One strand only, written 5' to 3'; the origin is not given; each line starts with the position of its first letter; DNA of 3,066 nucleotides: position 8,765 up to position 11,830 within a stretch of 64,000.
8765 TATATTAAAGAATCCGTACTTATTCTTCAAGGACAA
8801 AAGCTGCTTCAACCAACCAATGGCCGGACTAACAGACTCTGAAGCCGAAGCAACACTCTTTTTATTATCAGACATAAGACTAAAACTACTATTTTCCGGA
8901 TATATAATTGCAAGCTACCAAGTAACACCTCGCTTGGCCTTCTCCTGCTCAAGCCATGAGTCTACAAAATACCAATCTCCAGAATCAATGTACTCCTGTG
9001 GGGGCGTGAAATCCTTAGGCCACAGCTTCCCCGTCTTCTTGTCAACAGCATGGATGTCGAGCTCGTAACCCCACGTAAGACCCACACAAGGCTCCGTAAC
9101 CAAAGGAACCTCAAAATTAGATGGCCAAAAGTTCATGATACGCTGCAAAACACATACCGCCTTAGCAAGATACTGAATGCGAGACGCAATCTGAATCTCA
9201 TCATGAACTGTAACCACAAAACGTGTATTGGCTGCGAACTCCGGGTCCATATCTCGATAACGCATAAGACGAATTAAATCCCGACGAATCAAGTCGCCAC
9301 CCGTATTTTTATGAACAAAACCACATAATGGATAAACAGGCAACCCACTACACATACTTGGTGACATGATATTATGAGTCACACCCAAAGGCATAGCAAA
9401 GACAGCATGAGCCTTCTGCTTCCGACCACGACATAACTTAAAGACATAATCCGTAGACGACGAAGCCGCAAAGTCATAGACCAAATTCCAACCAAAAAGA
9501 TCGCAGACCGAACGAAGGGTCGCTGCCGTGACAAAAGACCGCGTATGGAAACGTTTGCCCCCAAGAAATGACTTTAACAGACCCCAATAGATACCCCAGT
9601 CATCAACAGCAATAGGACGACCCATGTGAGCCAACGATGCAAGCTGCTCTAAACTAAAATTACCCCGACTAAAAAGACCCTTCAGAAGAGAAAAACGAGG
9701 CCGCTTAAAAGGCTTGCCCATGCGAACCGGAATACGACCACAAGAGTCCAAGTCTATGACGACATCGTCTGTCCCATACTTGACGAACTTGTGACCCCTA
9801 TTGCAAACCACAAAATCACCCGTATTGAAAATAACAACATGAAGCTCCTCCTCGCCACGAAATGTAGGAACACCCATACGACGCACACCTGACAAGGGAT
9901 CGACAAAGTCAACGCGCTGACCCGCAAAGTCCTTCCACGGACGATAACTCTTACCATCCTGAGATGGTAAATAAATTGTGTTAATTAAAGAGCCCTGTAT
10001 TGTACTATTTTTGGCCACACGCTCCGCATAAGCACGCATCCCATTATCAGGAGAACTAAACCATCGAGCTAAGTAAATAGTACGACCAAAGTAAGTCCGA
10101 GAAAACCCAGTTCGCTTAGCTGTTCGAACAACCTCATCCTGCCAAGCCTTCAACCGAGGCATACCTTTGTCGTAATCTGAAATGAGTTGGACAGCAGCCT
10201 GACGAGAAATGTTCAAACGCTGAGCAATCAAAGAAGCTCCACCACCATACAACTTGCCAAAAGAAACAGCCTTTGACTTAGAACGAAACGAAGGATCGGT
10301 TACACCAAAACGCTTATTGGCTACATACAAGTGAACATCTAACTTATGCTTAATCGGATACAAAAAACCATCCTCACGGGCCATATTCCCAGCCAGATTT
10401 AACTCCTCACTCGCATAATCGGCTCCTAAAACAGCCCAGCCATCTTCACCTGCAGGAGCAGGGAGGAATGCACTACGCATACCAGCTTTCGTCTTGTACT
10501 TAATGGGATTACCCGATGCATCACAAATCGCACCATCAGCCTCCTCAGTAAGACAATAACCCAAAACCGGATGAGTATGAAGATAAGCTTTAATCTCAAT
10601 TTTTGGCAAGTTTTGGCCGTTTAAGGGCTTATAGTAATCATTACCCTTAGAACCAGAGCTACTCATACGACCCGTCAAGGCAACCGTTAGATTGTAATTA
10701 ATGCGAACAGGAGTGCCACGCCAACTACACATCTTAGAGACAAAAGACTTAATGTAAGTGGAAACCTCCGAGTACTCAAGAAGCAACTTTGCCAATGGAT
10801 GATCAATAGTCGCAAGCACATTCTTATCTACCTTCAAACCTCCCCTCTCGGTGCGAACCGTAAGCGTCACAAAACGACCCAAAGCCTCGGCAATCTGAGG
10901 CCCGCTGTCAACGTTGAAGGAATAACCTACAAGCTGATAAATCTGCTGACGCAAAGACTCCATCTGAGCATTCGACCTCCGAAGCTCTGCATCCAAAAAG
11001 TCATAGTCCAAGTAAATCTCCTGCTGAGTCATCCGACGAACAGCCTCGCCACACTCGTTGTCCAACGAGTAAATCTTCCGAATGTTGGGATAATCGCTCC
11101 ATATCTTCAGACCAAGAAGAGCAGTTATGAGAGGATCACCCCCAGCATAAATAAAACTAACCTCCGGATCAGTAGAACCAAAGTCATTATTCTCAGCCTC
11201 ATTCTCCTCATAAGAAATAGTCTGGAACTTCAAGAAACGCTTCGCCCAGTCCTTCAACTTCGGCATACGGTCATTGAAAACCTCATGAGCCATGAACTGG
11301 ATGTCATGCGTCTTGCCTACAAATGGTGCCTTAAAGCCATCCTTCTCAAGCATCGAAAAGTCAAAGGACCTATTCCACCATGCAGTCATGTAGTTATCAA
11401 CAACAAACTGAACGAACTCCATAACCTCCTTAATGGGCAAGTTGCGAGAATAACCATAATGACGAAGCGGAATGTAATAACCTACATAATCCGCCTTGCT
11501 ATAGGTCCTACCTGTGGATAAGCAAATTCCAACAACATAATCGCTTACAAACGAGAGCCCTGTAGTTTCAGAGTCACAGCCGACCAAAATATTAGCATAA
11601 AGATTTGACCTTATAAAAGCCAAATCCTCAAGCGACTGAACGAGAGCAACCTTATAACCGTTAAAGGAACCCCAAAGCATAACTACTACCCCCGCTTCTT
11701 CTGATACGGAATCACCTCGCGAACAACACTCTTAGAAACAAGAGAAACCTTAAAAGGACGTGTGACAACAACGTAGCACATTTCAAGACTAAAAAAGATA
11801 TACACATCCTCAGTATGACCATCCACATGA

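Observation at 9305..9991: Intein-like element splitting the QGTAAD motif of the family A DNA polymerase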

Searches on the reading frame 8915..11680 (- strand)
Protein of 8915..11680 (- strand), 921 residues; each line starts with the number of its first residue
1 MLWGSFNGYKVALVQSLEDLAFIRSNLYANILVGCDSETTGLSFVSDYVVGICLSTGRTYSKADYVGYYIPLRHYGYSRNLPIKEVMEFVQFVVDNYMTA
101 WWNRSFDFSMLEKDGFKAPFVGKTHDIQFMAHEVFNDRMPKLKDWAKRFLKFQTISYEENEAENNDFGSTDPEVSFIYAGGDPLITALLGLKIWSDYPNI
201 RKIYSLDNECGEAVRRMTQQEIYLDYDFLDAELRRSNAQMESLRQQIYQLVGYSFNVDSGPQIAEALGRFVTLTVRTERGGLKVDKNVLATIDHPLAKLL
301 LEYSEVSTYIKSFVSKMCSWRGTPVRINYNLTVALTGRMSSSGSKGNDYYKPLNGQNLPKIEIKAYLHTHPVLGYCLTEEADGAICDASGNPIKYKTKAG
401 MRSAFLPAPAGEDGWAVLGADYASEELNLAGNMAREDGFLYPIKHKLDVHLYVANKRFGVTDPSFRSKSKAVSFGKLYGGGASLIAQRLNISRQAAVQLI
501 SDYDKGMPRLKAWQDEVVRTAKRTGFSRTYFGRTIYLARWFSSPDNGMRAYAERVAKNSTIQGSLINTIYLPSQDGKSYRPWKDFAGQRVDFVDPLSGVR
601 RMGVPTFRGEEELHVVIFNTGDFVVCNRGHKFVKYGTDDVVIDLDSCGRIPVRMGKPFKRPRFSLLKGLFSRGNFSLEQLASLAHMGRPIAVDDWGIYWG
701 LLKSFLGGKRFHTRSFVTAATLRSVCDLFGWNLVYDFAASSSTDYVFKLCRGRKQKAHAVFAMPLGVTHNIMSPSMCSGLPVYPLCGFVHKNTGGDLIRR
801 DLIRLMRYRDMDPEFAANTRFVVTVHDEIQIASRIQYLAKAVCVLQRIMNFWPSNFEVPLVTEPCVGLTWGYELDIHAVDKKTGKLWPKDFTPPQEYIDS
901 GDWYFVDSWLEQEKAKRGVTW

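Call 4: search_protein_families(library=pfam, proteins=[window:8915-11680:-], max_evalue=10)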
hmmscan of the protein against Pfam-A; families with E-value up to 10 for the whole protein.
window:8915-11680:- (921 aa): 2 families
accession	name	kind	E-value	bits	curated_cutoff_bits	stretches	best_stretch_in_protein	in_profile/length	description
PF00476.26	DNA_pol_A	-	3.6e-53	181.3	34.3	2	234-564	9-304/381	DNA polymerase family A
PF01612.26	DNA_pol_A_exo1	-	0.00055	20.2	23.6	1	16-194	6-169/173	3'-5' exonuclease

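Call 5: search_dna_similar(query=window:8915-11680:-, collection=phages, mode=protein, max_rows=30)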
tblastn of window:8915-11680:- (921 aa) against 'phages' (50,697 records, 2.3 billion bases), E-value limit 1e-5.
Records with a match: 1137; places in all: 1137; records where one place covers at least 80% of the query: 0.
Best place of each record, by identity: <60% 1137.
By first word of the organism name: Mycobacterium 378; Bacillus 141; Microbacterium 109; Listeria 69; Gordonia 68; Arthrobacter 60; Salmonella 45; Enterococcus 41; Vibrio 33; Bacteriophage 26; and 37 more.
By host as written in the record: Mycobacterium smegmatis mc2 155 262; - 67; Mycobacterium smegmatis mc#155 59; Microbacterium foliorum NRRL B-24224 58; Listeria monocytogenes 49; Arthrobacter globiformis B-2979 35; Microbacterium foliorum NRRL B-24224 SEA 33; Gordonia rubripertincta NRRL B-16540 33; and 208 more.
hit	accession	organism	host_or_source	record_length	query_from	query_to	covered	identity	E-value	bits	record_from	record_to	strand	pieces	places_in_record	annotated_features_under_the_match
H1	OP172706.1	Bacteroides phage BS162P1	Bacteroides salyersiae BSC162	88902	11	564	60%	26.2%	1e-23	114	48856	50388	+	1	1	DNA polymerase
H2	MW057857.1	Providencia phage PSTCR5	Providencia stuartii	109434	15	578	61%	24.7%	3e-21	106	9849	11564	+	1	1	DNA polymerase I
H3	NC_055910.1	Providencia phage PSTCR5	Providencia stuartii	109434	15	578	61%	24.7%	3e-21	106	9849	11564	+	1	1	DNA polymerase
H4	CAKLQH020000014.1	Acinetobacter phage MD-2021a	not known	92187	34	571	58%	25.0%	2e-28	130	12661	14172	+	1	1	polA: DNA polymerase I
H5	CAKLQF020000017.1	Acinetobacter phage MD-2021a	not known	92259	34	571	58%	25.0%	2e-28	130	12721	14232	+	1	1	polA: DNA polymerase I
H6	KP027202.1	Mycobacterium phage Taurus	Mycobacterium smegmatis mc2 155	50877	11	564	60%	24.0%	1e-13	82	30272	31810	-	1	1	49: DNA polymerase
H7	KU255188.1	Mycobacterium phage JenCasNa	Mycobacterium smegmatis mc2 155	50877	11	564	60%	24.0%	1e-13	82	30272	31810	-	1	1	49: DNA polymerase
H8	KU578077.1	Mycobacterium phage Marie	Mycobacterium smegmatis mc2 155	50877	11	564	60%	24.0%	1e-13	82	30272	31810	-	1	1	DNA polymerase I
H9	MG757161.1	Mycobacterium phage LugYA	Mycobacterium smegmatis mc2155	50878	11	564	60%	24.0%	1e-13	82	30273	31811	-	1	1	DNA polymerase I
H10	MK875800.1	Mycobacterium phage MoneyMay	Mycobacterium smegmatis mc#155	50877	11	564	60%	24.0%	1e-13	82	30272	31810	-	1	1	48: DNA polymerase I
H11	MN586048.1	Mycobacterium phage Fernando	Mycobacterium smegmatis mc#155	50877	11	564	60%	24.0%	1e-13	82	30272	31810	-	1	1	48: DNA polymerase I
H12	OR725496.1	Mycobacterium phage Cullens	Mycobacterium smegmatis mc2 155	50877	11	564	60%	24.0%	1e-13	82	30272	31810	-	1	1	48: DNA polymerase I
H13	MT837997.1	Bacteriophage sp.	human fecal samples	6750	32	569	58%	24.6%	3e-25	119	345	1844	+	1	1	record has no annotation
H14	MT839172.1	Bacteriophage sp.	human fecal samples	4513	34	569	58%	24.5%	3e-29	132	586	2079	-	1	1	record has no annotation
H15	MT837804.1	Bacteriophage sp.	human fecal samples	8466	36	564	57%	24.5%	8e-25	118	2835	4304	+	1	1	record has no annotation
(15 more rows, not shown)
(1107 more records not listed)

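Call 7: find_homologous_proteins(query=window:8915-11680:-, max_evalue=0.00001)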
Query window:8915-11680:- (921 aa): 151 proteins with E <= 0.00001 among 8000 candidates; the best 120 are listed.
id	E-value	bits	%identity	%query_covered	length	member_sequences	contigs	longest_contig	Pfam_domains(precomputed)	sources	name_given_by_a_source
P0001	0.0e+0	2153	99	100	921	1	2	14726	PF00476.27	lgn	-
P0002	0.0e+0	2152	99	100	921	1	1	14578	PF00476.27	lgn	-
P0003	0.0e+0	2151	99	100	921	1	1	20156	PF00476.27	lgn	-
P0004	0.0e+0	2149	99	100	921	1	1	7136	PF00476.27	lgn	-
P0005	0.0e+0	2146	98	100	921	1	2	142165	PF00476.27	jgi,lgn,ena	jgi:DNA polymerase I-like protein with 3'-5' exonuclease and polymerase domains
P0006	0.0e+0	2146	98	100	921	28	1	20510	PF00476.27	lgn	-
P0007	0.0e+0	2144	99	100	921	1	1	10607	PF00476.27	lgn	-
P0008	0.0e+0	2144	98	100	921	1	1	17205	PF00476.27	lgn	-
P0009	0.0e+0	2144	98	100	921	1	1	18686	PF00476.27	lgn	-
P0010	0.0e+0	2143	99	100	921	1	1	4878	PF00476.27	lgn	-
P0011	0.0e+0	2142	98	100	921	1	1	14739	PF00476.27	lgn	-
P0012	0.0e+0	2141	98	100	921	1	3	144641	PF00476.27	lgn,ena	-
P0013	0.0e+0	2133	98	100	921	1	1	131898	PF00476.27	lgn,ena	-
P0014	0.0e+0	2132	98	100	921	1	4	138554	PF00476.27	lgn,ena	-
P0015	0.0e+0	2130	98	100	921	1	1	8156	PF00476.27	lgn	-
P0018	0.0e+0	2079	86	71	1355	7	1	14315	PF14528.12,PF00476.27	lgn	-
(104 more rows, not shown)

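Call 49: find_encoding_contigs(protein=P0018, flank=3000, max_places=2)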
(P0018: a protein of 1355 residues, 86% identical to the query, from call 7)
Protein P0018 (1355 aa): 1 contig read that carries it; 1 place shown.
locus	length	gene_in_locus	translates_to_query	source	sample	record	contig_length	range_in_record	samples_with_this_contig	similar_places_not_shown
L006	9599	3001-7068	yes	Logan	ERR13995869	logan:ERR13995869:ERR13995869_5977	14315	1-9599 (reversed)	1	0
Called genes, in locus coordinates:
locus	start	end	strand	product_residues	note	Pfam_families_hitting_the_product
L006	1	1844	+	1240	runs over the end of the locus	-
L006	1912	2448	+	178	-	-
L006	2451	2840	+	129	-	-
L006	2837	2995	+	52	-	-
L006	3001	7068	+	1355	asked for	PF00476:DNA_pol_A, PF14528:LAGLIDADG_3 (faint)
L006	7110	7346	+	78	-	-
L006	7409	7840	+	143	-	PF21882:Gp53-like_C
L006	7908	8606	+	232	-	-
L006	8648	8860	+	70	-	-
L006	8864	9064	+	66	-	-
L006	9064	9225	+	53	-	-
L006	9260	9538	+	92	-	-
